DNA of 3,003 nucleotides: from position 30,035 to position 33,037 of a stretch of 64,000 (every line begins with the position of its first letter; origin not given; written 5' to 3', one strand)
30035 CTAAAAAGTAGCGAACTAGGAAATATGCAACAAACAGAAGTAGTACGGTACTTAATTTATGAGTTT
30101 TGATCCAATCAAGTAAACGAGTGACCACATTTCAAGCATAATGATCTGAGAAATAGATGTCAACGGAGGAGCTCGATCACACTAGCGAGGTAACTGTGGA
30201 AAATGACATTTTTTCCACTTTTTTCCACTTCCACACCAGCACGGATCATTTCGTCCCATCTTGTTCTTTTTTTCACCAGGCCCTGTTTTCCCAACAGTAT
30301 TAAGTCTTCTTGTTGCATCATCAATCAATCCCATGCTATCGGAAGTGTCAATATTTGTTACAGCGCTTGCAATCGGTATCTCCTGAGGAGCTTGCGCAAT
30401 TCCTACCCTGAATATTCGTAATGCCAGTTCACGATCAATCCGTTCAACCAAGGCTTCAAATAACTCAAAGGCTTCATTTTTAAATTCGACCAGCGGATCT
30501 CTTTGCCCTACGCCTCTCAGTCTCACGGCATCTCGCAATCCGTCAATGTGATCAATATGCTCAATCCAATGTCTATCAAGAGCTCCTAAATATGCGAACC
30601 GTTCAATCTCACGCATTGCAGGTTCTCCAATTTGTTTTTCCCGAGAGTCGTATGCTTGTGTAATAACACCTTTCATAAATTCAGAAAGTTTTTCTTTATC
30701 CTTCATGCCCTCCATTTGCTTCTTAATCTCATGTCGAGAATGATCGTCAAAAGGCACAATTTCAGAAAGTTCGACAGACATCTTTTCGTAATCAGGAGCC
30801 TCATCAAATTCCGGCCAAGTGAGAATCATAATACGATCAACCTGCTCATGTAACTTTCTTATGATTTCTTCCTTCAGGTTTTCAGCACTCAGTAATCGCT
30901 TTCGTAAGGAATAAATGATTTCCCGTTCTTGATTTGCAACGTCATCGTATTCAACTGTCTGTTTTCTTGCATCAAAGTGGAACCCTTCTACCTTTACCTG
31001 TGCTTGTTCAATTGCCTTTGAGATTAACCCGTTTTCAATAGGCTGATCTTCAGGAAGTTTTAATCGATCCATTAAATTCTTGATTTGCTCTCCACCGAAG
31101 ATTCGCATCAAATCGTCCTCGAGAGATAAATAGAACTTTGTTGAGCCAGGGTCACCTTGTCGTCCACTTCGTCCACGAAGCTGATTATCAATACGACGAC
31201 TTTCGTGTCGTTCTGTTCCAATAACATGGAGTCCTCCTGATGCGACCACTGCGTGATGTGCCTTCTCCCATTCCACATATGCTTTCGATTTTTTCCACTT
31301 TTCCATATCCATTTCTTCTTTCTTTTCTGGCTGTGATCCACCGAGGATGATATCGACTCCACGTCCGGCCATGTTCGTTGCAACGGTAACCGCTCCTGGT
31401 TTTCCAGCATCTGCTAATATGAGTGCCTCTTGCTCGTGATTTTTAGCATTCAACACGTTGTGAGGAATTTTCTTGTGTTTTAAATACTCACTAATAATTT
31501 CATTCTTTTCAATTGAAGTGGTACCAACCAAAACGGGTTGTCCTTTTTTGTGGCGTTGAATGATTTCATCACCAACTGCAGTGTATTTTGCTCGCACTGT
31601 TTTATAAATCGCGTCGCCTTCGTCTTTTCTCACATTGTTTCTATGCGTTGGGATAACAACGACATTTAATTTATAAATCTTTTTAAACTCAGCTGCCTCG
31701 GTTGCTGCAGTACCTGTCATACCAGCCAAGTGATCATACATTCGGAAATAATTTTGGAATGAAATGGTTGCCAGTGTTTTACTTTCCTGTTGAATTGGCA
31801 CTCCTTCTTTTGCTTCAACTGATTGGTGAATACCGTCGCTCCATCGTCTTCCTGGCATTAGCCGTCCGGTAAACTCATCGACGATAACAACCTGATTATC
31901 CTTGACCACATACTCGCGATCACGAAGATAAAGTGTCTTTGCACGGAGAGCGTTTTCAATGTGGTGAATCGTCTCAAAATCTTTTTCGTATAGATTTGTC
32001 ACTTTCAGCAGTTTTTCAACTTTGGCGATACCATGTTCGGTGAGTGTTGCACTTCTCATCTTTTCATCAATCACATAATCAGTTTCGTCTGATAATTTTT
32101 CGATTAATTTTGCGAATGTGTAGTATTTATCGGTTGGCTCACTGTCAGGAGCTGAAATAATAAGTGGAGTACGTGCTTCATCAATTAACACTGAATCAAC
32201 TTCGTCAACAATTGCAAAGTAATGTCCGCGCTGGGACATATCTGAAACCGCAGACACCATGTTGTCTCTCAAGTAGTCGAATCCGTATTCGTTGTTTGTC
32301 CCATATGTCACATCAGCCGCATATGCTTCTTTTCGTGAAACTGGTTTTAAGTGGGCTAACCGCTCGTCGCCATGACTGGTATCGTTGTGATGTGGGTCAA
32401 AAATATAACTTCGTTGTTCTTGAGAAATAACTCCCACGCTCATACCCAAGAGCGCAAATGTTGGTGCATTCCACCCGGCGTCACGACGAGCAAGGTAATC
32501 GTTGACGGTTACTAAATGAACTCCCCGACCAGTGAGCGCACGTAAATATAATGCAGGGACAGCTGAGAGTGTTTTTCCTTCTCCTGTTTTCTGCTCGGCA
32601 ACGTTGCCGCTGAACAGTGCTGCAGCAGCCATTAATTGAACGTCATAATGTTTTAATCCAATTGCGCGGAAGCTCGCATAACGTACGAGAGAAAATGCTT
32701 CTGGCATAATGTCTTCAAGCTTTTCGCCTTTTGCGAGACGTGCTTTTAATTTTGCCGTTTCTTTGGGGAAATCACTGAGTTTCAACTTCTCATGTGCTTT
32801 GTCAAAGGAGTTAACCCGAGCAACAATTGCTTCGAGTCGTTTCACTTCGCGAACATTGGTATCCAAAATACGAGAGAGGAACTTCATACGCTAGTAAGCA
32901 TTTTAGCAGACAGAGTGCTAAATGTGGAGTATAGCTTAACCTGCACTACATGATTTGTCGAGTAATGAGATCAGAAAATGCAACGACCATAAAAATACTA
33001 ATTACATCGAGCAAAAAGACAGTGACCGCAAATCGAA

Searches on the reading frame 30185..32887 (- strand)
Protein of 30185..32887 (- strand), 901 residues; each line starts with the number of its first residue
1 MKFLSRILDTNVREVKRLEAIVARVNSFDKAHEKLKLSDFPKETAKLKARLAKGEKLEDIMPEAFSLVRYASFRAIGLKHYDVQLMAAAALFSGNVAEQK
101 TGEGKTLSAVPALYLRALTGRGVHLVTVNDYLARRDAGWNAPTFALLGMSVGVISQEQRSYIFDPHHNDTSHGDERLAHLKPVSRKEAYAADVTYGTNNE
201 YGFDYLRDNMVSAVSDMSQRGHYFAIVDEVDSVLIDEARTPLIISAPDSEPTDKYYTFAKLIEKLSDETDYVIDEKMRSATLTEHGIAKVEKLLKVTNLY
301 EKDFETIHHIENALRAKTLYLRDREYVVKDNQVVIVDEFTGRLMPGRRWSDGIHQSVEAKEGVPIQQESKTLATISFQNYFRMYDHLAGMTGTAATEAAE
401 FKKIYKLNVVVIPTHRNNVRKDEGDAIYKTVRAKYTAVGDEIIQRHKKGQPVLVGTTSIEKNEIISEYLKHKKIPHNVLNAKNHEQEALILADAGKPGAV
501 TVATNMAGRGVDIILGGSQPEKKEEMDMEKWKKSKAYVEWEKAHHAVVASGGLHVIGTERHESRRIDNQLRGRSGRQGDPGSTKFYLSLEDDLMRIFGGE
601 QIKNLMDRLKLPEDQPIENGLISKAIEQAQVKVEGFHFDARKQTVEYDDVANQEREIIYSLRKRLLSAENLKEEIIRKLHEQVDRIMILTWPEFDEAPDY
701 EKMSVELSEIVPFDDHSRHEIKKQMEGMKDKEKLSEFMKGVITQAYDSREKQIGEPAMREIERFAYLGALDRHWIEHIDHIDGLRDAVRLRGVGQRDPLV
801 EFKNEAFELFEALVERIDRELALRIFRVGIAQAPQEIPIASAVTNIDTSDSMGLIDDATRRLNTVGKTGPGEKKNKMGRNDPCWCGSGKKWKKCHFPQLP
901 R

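Call 9: find_related_loci(query=window:30185-32887:-, collection=genome_contigs, flank=6000)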
Query window:30185-32887:- (901 aa) in genome_contigs; peptide patterns used: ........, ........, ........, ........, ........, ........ (x = any residue, [..] = any of these).
600 stretches matched a pattern (row limit reached: there are more); 599 encode a relative of the query (tblastn E <= 1e-3); the best 80 are kept; 80 distinct loci.
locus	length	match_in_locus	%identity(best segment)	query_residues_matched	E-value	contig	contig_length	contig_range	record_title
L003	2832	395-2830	60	1-817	0e+0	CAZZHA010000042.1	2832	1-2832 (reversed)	MAG TPA_asm: uncultured Gammaproteobacteria bacterium isolate binchicken_co364_299 genome assembly, contig: NODE_98874_l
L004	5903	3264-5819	53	1-900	0e+0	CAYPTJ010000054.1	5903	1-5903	MAG TPA_asm: uncultured Candidatus Saccharibacteria bacterium isolate SRP118108_co2_314 genome assembly, contig: k141_84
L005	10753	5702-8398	50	1-895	0e+0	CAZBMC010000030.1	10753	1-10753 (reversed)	MAG TPA_asm: uncultured Gammaproteobacteria bacterium isolate SRP329715_co1_47 genome assembly, contig: NODE_9417_length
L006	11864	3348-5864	52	1-894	0e+0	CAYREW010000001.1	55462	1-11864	MAG TPA_asm: uncultured Candidatus Saccharibacteria bacterium isolate SRP141376_co2_233 genome assembly, contig: NODE_14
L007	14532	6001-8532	49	1-901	0e+0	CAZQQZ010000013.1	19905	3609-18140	MAG TPA_asm: uncultured Candidatus Saccharibacteria bacterium isolate SRP118108_co3_458 genome assembly, contig: NODE_13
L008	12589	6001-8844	48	1-895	0e+0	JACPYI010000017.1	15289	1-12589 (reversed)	MAG: Candidatus Sungiibacteriota bacterium isolate NC_groundwater_859_Pr1_B-0.1um_51_34 Montesol18_Bp1_scaffold_584750,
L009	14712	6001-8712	49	1-895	0e+0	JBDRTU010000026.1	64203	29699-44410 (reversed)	MAG: Patescibacteria group bacterium isolate MEGAHIT-group-3.98 k141_31364, whole genome shotgun sequence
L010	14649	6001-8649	51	9-894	0e+0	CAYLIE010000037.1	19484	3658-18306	MAG TPA_asm: uncultured Anaerolineales bacterium isolate binchicken_co294_77 genome assembly, contig: NODE_3104_length_1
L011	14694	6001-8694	49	3-895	0e+0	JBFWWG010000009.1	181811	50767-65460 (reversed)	MAG: Nitrospiraceae bacterium isolate CA_2019_TPBS_111 NODE_718_length_181811_cov_10.532942_TPBS, whole genome shotgun s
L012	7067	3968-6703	49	1-894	0e+0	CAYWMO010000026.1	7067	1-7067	MAG TPA_asm: uncultured Gammaproteobacteria bacterium isolate SRP220891_co4_455 genome assembly, contig: NODE_19233_leng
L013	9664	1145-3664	49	1-887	0e+0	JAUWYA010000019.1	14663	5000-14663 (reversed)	MAG: Candidatus Nealsonbacteria bacterium isolate CSMAG_2698 CSMAG_2698_k141_1192782_length_14663_cov_8.6284, whole geno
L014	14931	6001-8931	47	1-895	0e+0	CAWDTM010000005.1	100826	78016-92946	MAG: uncultured Chloroflexia bacterium isolate MFD05442.bin.1.16 genome assembly, contig: contig_34697, whole genome sho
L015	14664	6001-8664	49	3-894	0e+0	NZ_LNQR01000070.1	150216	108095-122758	Candidatus Magnetominusculus xianensis strain HCH-1 contig070, whole genome shotgun sequence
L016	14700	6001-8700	49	3-895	0e+0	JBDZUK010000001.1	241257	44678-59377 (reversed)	MAG: Nitrospiraceae bacterium isolate PE_seawater46 NODE_7_length_241257, whole genome shotgun sequence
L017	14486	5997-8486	49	9-894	0e+0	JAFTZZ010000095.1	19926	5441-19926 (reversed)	MAG: Acidaminococcaceae bacterium isolate RGIG4304 Roe_deer_Duodenum-2__c114903, whole genome shotgun sequence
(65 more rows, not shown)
